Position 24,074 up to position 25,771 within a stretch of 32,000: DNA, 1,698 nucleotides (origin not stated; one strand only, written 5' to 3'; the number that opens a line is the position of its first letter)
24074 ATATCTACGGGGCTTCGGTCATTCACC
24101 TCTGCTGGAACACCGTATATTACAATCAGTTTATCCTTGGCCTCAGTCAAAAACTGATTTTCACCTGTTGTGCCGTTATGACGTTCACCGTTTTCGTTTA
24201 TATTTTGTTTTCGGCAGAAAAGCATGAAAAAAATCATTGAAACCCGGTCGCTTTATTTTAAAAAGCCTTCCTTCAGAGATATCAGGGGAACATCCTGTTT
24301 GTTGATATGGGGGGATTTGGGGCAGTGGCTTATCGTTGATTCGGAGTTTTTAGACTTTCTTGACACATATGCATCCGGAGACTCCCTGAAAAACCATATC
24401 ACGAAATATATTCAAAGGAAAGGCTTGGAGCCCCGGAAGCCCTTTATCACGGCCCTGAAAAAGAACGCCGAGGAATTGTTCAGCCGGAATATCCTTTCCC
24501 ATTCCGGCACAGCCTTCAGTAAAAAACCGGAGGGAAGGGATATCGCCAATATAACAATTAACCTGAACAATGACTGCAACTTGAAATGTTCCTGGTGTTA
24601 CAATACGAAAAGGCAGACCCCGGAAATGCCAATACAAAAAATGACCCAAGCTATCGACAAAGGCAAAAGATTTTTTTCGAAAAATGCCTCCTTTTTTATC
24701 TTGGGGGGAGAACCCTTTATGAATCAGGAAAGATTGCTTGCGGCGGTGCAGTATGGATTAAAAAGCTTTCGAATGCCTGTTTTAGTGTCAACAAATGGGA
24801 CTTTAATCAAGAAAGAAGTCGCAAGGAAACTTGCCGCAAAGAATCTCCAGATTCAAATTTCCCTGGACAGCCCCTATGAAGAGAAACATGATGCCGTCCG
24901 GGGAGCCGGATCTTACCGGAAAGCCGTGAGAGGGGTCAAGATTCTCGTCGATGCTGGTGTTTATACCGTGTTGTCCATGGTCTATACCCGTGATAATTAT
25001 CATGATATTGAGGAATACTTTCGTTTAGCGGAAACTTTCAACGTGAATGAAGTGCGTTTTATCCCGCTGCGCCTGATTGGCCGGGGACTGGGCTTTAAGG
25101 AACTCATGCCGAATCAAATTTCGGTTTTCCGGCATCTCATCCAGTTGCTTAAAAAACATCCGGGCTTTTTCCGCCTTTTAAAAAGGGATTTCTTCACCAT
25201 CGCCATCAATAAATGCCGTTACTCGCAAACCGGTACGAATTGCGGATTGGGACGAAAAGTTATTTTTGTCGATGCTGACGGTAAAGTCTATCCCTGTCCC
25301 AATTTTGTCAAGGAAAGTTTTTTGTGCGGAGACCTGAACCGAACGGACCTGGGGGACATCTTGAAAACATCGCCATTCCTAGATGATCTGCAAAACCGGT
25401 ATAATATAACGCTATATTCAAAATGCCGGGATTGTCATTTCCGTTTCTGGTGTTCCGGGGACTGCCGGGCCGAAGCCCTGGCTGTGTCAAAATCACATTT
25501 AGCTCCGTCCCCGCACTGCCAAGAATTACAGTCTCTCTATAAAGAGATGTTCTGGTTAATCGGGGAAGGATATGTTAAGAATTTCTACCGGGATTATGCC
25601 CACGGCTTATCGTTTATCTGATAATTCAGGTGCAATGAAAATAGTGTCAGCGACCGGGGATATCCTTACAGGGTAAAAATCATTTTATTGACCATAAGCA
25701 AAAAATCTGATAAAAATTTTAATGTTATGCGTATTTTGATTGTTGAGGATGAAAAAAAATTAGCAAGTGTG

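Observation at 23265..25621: Candidate novel RiPP-like system: 54-aa Cys-free peptide, CPBP intramembrane protease and RRE-fused radical SAM/SPASM enzyme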

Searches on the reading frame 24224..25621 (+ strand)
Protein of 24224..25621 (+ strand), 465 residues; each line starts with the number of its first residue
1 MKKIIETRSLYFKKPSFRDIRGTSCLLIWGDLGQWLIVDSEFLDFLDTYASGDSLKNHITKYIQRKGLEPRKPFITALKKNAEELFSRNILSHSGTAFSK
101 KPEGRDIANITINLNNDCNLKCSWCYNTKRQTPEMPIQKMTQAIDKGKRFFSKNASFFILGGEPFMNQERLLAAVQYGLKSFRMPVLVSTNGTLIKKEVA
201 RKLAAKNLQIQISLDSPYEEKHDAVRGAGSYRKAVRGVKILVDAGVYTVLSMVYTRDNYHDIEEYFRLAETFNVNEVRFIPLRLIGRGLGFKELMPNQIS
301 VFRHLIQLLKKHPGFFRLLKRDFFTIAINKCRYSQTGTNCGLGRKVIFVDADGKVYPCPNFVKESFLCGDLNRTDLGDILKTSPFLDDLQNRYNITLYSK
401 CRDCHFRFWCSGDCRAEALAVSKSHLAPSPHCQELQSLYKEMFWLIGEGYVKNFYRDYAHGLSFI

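Call 3: search_protein_families(library=pfam, proteins=[window:24224-25621:+], max_evalue=0.1)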
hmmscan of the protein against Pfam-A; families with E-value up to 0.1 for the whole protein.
window:24224-25621:+ (465 aa): 3 families
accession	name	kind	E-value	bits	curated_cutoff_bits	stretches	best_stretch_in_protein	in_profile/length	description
PF04055.27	Radical_SAM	-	3.7e-22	79.7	29.5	1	112-268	1-165/166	Radical SAM superfamily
PF13186.11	SPASM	-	4.2e-10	40.2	21.5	1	340-405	1-67/67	Iron-sulfur cluster-binding domain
PF13353.11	Fer4_12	-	3.1e-09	37.7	22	1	116-223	13-122/137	4Fe-4S single cluster domain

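Call 4: search_protein_families(library=ncbifam, proteins=[window:24224-25621:+], max_evalue=0.1)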
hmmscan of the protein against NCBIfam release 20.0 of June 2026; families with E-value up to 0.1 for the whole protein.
window:24224-25621:+ (465 aa): 86 families (the best 25 are shown)
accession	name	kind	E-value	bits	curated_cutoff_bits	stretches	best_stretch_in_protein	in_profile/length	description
TIGR03962.1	mycofact_rSAM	equivalog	1.3e-42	146.2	265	1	110-433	14-332/339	mycofactocin radical SAM maturase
NF045574.1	sacti_mat_StsB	exception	5.2e-38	131.1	625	1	99-435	87-417/466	StsB family radical SAM/SPASM domain sactipeptide maturase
TIGR04163.1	rSAM_cobopep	equivalog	4.1e-37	127.9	375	1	106-453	62-426/428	peptide-modifying radical SAM enzyme CbpB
TIGR04250.1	SCM_rSAM_ScmE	equivalog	1.2e-31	109.9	400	2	110-268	5-164/358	SynChlorMet cassette radical SAM/SPASM protein ScmE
NF047865.1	rSAM_PapB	equivalog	1.7e-30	106.4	340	1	107-422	2-324/330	PapB family radical SAM/SPASM ranthipeptide maturase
TIGR04053.2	TIGR04053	equivalog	2e-30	106.3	395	2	116-307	16-212/366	TIGR04053 family radical SAM/SPASM domain-containing protein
TIGR04303.1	GeoRSP_rSAM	equivalog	2.7e-30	106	400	1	110-432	5-324/325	GeoRSP system radical SAM/SPASM protein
TIGR04545.1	rSAM_ahbD_hemeb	equivalog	3.6e-30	105.5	500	1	111-433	3-336/339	heme b synthase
TIGR04054.1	rSAM_NirJ1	equivalog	6.2e-29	100.8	650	2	110-289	38-217/387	putative heme d1 biosynthesis radical SAM protein NirJ1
NF050035.1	rSAM_WgK_link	exception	6.5e-29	101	650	2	110-277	11-179/367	radical SAM/SPASM peptide maturase WgkB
TIGR04251.1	SCM_rSAM_ScmF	equivalog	9.9e-29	100.8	400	1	109-436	5-343/353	SynChlorMet cassette radical SAM/SPASM protein ScmF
NF041298.1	rSAM_mat_DynA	equivalog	1.2e-28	100.1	450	1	117-441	10-348/356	dynobactin maturation radical SAM/SPASM protein DynA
TIGR04347.1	pseudo_SAM_Halo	equivalog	2.1e-26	93.1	525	2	110-291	40-221/390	TIGR04347 family pseudo-SAM/SPASM protein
TIGR04546.1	rSAM_ahbC_deAc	equivalog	5.9e-26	91.2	650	2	110-289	41-220/390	12,18-didecarboxysiroheme deacetylase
TIGR04055.1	rSAM_NirJ2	equivalog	1.5e-25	90.4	500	1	110-432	2-322/326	putative heme d1 biosynthesis radical SAM protein NirJ2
TIGR03942.1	sulfatase_rSAM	equivalog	5.6e-25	88.2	349.45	1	116-442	9-353/363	anaerobic sulfatase maturase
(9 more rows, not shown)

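Call 8: find_homologous_proteins(query=window:24224-25621:+, max_evalue=1e-10)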
Query window:24224-25621:+ (465 aa): 638 proteins with E <= 1e-10 among 8000 candidates; the best 120 are listed.
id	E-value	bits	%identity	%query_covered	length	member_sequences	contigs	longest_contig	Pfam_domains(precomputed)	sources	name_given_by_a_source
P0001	0.0e+0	1028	100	95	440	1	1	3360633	PF13186.12,PF04055.28,PF13353.12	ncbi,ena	-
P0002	1.8e-141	490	47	97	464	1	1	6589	PF13186.12,PF04055.28,PF13353.12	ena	-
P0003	6.9e-141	488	47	96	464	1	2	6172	PF13186.12,PF04055.28,PF13353.12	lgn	-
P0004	3.8e-140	486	48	96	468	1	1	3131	PF13186.12,PF04055.28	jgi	jgi:radical SAM protein with 4Fe4S-binding SPASM domain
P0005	1.5e-138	481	48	94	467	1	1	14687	PF13186.12,PF04055.28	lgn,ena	-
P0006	8.1e-135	468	46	95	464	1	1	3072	PF13186.12,PF04055.28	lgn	-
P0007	4.2e-130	453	45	95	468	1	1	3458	PF13186.12,PF04055.28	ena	-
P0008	3.8e-129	450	46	94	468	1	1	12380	PF13186.12,PF04055.28,PF13353.12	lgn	-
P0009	1.4e-127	444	46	94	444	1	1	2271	PF13186.12,PF04055.28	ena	-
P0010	4.3e-127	443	45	95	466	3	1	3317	PF13186.12,PF04055.28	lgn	-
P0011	7.9e-127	442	45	94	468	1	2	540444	PF13186.12,PF04055.28,PF13353.12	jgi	jgi:radical SAM protein with 4Fe4S-binding SPASM domain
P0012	1.1e-126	442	45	95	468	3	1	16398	PF13186.12,PF04055.28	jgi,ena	-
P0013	5.3e-124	433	43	95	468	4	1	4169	PF13186.12,PF04055.28,PF13353.12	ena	-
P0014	5.7e-123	429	43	95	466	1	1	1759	PF13186.12,PF04055.28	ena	-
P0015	2.8e-122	427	45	95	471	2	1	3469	PF13186.12,PF04055.28,PF13353.12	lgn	-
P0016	4.1e-121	423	43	95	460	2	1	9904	PF13186.12,PF04055.28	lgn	-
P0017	5.0e-121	423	43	95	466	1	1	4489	PF13186.12,PF04055.28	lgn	-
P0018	9.1e-121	422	42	95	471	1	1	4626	PF13186.12,PF04055.28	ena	-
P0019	2.2e-118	414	41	96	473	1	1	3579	PF13186.12,PF04055.28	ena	-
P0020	3.0e-118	414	43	95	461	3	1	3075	PF13186.12,PF04055.28,PF13353.12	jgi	jgi:radical SAM protein with 4Fe4S-binding SPASM domain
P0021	4.0e-118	413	44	95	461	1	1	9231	PF13186.12,PF04055.28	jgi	jgi:radical SAM protein with 4Fe4S-binding SPASM domain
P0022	4.7e-118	413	44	93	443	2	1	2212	PF13186.12,PF04055.28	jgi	jgi:radical SAM protein with 4Fe4S-binding SPASM domain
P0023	9.1e-118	412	45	94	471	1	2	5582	PF13186.12,PF04055.28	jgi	-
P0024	1.2e-117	412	43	94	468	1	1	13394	PF13186.12,PF04055.28,PF13353.12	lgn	-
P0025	6.3e-117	409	42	97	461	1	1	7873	PF13186.12,PF04055.28,PF13353.12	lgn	-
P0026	2.3e-116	407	42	93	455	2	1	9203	PF13186.12,PF04055.28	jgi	jgi:radical SAM protein with 4Fe4S-binding SPASM domain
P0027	8.0e-116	406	43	95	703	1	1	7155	PF13186.12,PF04055.28,PF13353.12,PF02517.22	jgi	jgi:radical SAM protein with 4Fe4S-binding SPASM domain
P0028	8.5e-116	406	43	94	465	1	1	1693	PF13186.12,PF04055.28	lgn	-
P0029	7.3e-115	403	42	95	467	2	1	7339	PF13186.12,PF04055.28,PF13353.12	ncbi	-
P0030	9.0e-115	402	41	98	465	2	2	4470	PF13186.12,PF04055.28,PF13353.12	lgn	-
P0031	9.1e-115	402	41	97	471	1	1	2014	PF13186.12,PF04055.28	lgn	-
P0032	9.4e-113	396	43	89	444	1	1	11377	PF13186.12,PF04055.28,PF13353.12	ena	-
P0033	1.3e-112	395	40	95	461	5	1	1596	PF13186.12,PF04055.28,PF13353.12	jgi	-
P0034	1.7e-112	395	43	95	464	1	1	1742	PF13186.12,PF04055.28,PF13353.12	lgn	-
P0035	3.7e-112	394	42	96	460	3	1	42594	PF13186.12,PF04055.28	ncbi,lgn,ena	-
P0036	5.6e-112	393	41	95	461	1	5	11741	PF13186.12,PF04055.28,PF13353.12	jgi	-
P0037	6.4e-112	393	41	95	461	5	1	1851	PF13186.12,PF04055.28,PF13353.12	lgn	-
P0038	1.1e-111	392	42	92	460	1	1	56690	PF13186.12,PF04055.28,PF13353.12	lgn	-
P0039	2.4e-111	391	41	95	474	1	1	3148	PF13186.12,PF04055.28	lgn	-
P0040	3.0e-111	391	43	94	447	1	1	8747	PF13186.12,PF04055.28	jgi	jgi:mycofactocin biosynthetic radical S-adenosylmethionine protein MftC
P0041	2.0e-110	388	41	95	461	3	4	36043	PF13186.12,PF04055.28,PF13353.12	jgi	-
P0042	2.4e-110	388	42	95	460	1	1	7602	PF13186.12,PF04055.28,PF13353.12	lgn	-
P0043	2.9e-110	387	42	95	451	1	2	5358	PF13186.12,PF04055.28,PF13353.12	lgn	-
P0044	3.9e-110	387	42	95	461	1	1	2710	PF13186.12,PF04055.28,PF13353.12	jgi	jgi:radical SAM protein with 4Fe4S-binding SPASM domain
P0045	4.8e-110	387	41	97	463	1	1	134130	PF13186.12,PF04055.28,PF13353.12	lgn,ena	-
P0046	6.4e-110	386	41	95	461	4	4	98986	PF13186.12,PF04055.28,PF13353.12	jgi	-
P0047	6.4e-110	386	41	95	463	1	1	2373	PF13186.12,PF04055.28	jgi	jgi:radical SAM protein with 4Fe4S-binding SPASM domain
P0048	1.5e-109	385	40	97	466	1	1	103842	PF13186.12,PF04055.28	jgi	jgi:radical SAM protein with 4Fe4S-binding SPASM domain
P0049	2.7e-109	384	43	89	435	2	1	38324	PF13186.12,PF04055.28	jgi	jgi:radical SAM protein with 4Fe4S-binding SPASM domain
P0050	3.4e-109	384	42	95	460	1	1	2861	PF13186.12,PF04055.28,PF13353.12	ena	-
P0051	3.6e-109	384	41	95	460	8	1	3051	PF13186.12,PF04055.28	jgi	jgi:radical SAM protein with 4Fe4S-binding SPASM domain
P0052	4.1e-109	384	41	95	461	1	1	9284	PF13186.12,PF04055.28,PF13353.12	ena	-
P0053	1.0e-108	382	43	95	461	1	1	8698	PF13186.12,PF04055.28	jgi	-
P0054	1.2e-108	382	41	95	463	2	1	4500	PF13186.12,PF04055.28,PF13353.12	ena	-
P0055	2.5e-108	381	40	95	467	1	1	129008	PF13186.12,PF04055.28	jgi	jgi:radical SAM protein with 4Fe4S-binding SPASM domain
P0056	2.7e-108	381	40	97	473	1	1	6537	PF13186.12,PF04055.28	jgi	-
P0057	9.8e-108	379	40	95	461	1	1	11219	PF13186.12,PF04055.28,PF13353.12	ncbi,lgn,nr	ncbi:MAG: radical SAM protein [Pirellulales bacterium]|nr:radical SAM protein [Pirellulales bacteriu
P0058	1.5e-107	378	42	96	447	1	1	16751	PF13186.12,PF04055.28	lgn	-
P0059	1.9e-107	378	41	95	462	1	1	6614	PF13186.12,PF04055.28,PF13353.12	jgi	jgi:mycofactocin biosynthetic radical S-adenosylmethionine protein MftC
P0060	3.2e-107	377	40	97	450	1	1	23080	PF13186.12,PF04055.28,PF13353.12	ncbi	-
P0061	4.2e-107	377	41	93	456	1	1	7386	PF13186.12,PF04055.28,PF13353.12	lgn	-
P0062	5.9e-107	376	42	91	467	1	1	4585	PF13186.12,PF04055.28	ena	-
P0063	1.2e-106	375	39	95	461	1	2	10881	PF04055.28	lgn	-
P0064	3.4e-106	374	40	96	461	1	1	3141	PF13186.12,PF04055.28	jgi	jgi:radical SAM protein with 4Fe4S-binding SPASM domain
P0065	3.7e-106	374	39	95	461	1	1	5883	PF13186.12,PF04055.28,PF13353.12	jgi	jgi:radical SAM protein with 4Fe4S-binding SPASM domain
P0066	8.5e-106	373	40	95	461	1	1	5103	PF13186.12,PF04055.28,PF13353.12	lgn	-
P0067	9.2e-106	373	43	91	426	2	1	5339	PF13186.12,PF04055.28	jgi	jgi:uncharacterized protein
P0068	1.1e-105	372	44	78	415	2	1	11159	PF13186.12,PF04055.28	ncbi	-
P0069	2.0e-104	368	41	95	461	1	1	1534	PF13186.12,PF04055.28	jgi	jgi:radical SAM protein with 4Fe4S-binding SPASM domain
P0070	4.0e-104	367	39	98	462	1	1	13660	PF13186.12,PF04055.28,PF13353.12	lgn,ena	-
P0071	5.0e-104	367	39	94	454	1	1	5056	PF13186.12,PF04055.28,PF13353.12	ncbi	-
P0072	7.5e-104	366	40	95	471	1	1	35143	PF13186.12,PF04055.28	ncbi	-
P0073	1.1e-103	366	40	96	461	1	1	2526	PF13186.12,PF04055.28,PF13353.12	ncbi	-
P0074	1.2e-103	366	41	95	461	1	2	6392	PF13186.12,PF04055.28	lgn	-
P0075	1.5e-103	365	40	93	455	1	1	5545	PF13186.12,PF04055.28,PF13353.12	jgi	jgi:mycofactocin biosynthetic radical S-adenosylmethionine protein MftC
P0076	1.2e-102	362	41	96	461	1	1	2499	PF13186.12,PF04055.28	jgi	jgi:radical SAM protein with 4Fe4S-binding SPASM domain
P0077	2.0e-102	362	38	95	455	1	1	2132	PF13186.12,PF04055.28,PF13353.12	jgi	jgi:radical SAM protein with 4Fe4S-binding SPASM domain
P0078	6.3e-102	360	38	95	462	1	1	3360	PF13186.12,PF04055.28,PF13353.12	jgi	jgi:radical SAM protein with 4Fe4S-binding SPASM domain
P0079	2.0e-101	358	39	95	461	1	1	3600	PF13186.12,PF04055.28,PF13353.12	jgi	jgi:radical SAM protein with 4Fe4S-binding SPASM domain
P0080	5.3e-101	357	41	95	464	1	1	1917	PF04055.28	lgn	-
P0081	8.1e-101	356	37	95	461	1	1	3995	PF13186.12,PF04055.28,PF13353.12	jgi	jgi:radical SAM protein with 4Fe4S-binding SPASM domain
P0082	1.1e-100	356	39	95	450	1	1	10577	PF13186.12,PF04055.28,PF13353.12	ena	-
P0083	1.9e-100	355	39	95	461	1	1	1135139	PF13186.12,PF04055.28,PF13353.12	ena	-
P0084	2.1e-100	355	39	96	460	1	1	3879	PF13186.12,PF04055.28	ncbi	-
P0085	4.2e-100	354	39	94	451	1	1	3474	PF13186.12,PF04055.28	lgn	-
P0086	5.1e-100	354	40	89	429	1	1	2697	PF13186.12,PF04055.28,PF13353.12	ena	-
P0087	6.8e-100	353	56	58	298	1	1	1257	PF13186.12,PF04055.28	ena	-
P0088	7.4e-100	353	39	93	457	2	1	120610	PF13186.12,PF04055.28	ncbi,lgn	-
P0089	1.4e-99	352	42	81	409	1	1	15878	PF13186.12,PF04055.28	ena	-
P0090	1.5e-99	352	39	95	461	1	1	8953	PF13186.12,PF04055.28,PF13353.12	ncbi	-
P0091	2.1e-99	352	39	96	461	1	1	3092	PF13186.12,PF04055.28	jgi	jgi:radical SAM protein with 4Fe4S-binding SPASM domain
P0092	1.4e-98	349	38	95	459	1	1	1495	PF13186.12,PF04055.28,PF13353.12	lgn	-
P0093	2.4e-98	348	40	91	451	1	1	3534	PF13186.12,PF04055.28,PF13353.12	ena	-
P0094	4.2e-98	347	39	94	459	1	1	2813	PF13186.12,PF04055.28,PF13353.12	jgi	-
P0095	5.8e-96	340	38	94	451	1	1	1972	PF13186.12,PF04055.28,PF13353.12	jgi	jgi:radical SAM protein with 4Fe4S-binding SPASM domain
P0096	7.0e-96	340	37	96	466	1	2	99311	PF13186.12,PF04055.28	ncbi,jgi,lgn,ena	-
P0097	7.9e-96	340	37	94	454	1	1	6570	PF13186.12,PF04055.28,PF13353.12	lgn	-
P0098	1.3e-95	339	48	64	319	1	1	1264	PF13186.12,PF04055.28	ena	-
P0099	1.5e-95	339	39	94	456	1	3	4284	PF13186.12,PF04055.28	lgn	-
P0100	2.7e-95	338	39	95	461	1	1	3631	PF13186.12,PF04055.28,PF13353.12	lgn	-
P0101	2.1e-94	335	38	94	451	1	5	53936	PF13186.12,PF04055.28,PF13353.12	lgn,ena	-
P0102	2.4e-94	335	36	94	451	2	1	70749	PF13186.12,PF04055.28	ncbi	-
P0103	3.4e-94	334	37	94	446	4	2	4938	PF13186.12,PF04055.28,PF13353.12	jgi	-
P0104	1.0e-93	333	40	88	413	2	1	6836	PF13186.12,PF04055.28,PF13353.12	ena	-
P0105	7.3e-93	330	37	94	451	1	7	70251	PF13186.12,PF04055.28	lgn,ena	-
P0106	9.0e-93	330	38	95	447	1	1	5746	PF13186.12,PF04055.28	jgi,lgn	jgi:radical SAM protein with 4Fe4S-binding SPASM domain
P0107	1.3e-91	326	47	67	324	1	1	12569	PF13186.12,PF04055.28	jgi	-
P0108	4.7e-91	324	38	94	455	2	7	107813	PF13186.12,PF04055.28,PF13353.12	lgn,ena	-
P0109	1.8e-90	322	38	94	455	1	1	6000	PF13186.12,PF04055.28,PF13353.12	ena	-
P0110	3.6e-90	321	38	95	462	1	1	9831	PF13186.12,PF04055.28,PF13353.12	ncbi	-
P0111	2.0e-87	312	37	95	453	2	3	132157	PF13186.12,PF04055.28,PF13353.12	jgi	-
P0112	1.5e-85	306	37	94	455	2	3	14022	PF13186.12,PF04055.28,PF13353.12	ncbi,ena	-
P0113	2.3e-81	292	48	55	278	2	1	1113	PF13186.12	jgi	jgi:radical SAM protein with 4Fe4S-binding SPASM domain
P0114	5.6e-75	271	44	63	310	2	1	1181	PF13186.12,PF04055.28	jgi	-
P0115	2.6e-73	266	47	57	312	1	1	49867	PF04055.28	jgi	jgi:radical SAM protein with 4Fe4S-binding SPASM domain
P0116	5.4e-70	255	40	70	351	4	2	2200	PF13186.12,PF04055.28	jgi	-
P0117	2.5e-65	239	33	93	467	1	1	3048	PF04055.28,PF13353.12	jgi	jgi:radical SAM protein with 4Fe4S-binding SPASM domain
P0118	4.6e-63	232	32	95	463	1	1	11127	PF04055.28,PF13353.12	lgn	-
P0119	1.3e-62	230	37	68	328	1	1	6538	PF13186.12,PF04055.28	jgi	jgi:radical SAM protein with 4Fe4S-binding SPASM domain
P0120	6.8e-56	208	29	96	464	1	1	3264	PF04055.28,PF13353.12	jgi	jgi:radical SAM protein with 4Fe4S-binding SPASM domain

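Call 9: find_related_loci(query=window:24224-25621:+, collection=genome_contigs, flank=6000)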
Query window:24224-25621:+ (465 aa) in genome_contigs; peptide patterns used: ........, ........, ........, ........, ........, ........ (x = any residue, [..] = any of these).
42 stretches matched a pattern; 2 encode a relative of the query (tblastn E <= 1e-3); 2 distinct loci.
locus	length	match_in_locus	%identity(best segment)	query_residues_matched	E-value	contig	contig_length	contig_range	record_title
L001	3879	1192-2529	39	2-449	5e-111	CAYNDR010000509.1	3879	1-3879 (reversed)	MAG TPA_asm: uncultured Planctomycetales bacterium isolate binchicken_co232_9 genome assembly, contig: NODE_42157_length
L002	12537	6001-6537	29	118-286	4e-16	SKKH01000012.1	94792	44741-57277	MAG: Gemmatimonadetes bacterium isolate CSSed162cmA_149 CSSed16-2cmA-64, whole genome shotgun sequence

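Call 10: find_encoding_contigs(protein=P0001, flank=3000, max_places=2)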
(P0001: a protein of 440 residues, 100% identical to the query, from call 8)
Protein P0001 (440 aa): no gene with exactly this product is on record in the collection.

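Call 11: find_encoding_contigs(protein=P0011, flank=6000, max_places=3)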
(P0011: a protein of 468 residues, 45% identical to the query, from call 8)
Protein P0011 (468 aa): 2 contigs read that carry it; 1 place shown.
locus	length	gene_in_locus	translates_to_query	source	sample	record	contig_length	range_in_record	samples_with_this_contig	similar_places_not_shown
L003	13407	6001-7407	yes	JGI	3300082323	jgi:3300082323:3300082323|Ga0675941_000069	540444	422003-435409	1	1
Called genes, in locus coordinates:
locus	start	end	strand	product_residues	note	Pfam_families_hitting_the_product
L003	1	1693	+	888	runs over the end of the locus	PF16317:Glyco_hydro_99, PF14307:Glyco_tran_WbsX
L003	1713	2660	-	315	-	PF00989:PAS, PF08448:PAS_4, PF13188:PAS_8, PF13426:PAS_9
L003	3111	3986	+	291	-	-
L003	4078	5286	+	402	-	-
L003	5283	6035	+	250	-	PF02517:Rce1-like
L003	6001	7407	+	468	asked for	PF13353:Fer4_12 (faint), PF04055:Radical_SAM, PF13186:SPASM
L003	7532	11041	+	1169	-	PF22680:Glyco_hydro_123_N_2, PF13320:GH123_cat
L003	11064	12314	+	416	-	PF13088:BNR_2 (faint)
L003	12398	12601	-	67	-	-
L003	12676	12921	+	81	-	-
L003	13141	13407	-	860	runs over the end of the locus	PF19773:DUF6259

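Call 12: find_encoding_contigs(protein=P0005, flank=6000, max_places=3)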
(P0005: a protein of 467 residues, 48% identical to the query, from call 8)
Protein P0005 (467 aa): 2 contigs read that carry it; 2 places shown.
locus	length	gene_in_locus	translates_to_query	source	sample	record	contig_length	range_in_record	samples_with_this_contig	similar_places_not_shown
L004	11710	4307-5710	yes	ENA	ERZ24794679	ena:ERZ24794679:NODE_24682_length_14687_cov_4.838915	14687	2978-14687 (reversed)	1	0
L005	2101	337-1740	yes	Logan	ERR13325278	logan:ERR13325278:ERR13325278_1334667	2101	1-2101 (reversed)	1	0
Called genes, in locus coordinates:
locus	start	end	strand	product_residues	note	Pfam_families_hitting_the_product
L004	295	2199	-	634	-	PF13524:Glyco_trans_1_2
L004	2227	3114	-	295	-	PF02811:PHP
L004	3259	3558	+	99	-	-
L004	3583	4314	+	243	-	PF02517:Rce1-like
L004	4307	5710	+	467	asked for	PF04055:Radical_SAM, PF13186:SPASM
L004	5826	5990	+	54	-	-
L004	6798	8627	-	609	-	PF01120:Alpha_L_fucos, PF16757:Fucosidase_C (faint)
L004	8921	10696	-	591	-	PF01120:Alpha_L_fucos, PF16757:Fucosidase_C (faint)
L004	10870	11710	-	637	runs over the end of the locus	PF07944:Beta-AFase-like_GH127_cat, PF20736:Glyco_hydro127M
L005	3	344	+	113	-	?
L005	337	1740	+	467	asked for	PF04055:Radical_SAM, PF13186:SPASM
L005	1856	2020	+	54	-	-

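Call 17: find_related_loci(query=A1, collection=metagenome_contigs, flank=5000)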
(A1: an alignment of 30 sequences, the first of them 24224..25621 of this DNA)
Query A1 (465 aa) in metagenome_contigs; peptide patterns used: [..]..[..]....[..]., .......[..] (x = any residue, [..] = any of these).
298 stretches matched a pattern; 30 encode a relative of the query (tblastn E <= 1e-3); 30 distinct loci.
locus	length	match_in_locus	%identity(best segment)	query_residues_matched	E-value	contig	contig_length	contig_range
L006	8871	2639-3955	45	10-449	9e-137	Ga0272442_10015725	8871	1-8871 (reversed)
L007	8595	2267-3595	45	6-449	7e-132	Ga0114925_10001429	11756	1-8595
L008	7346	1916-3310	42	1-461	1e-129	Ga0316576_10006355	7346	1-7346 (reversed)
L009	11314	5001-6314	44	15-452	3e-126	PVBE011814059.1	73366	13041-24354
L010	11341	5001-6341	41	10-457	1e-120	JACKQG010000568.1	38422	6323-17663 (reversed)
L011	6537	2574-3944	40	10-461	2e-119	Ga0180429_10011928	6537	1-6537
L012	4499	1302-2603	41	10-449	2e-119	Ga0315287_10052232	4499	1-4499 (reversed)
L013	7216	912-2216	40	10-445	3e-117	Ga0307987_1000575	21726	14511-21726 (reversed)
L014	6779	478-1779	38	15-452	5e-113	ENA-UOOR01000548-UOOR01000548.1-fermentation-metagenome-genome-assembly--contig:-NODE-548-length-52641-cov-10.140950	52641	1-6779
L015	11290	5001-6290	38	15-445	6e-112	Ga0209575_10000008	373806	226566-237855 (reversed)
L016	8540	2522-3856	37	1-445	3e-111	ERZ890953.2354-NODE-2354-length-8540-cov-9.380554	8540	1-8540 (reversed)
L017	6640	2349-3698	37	1-449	9e-107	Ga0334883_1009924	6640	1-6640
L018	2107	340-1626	40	12-446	7e-110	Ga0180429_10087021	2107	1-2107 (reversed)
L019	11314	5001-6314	38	14-457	1e-103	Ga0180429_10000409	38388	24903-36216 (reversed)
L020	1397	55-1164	44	83-450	1e-111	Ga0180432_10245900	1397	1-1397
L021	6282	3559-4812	38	26-446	5e-100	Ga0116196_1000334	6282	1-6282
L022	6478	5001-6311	41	12-449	5e-122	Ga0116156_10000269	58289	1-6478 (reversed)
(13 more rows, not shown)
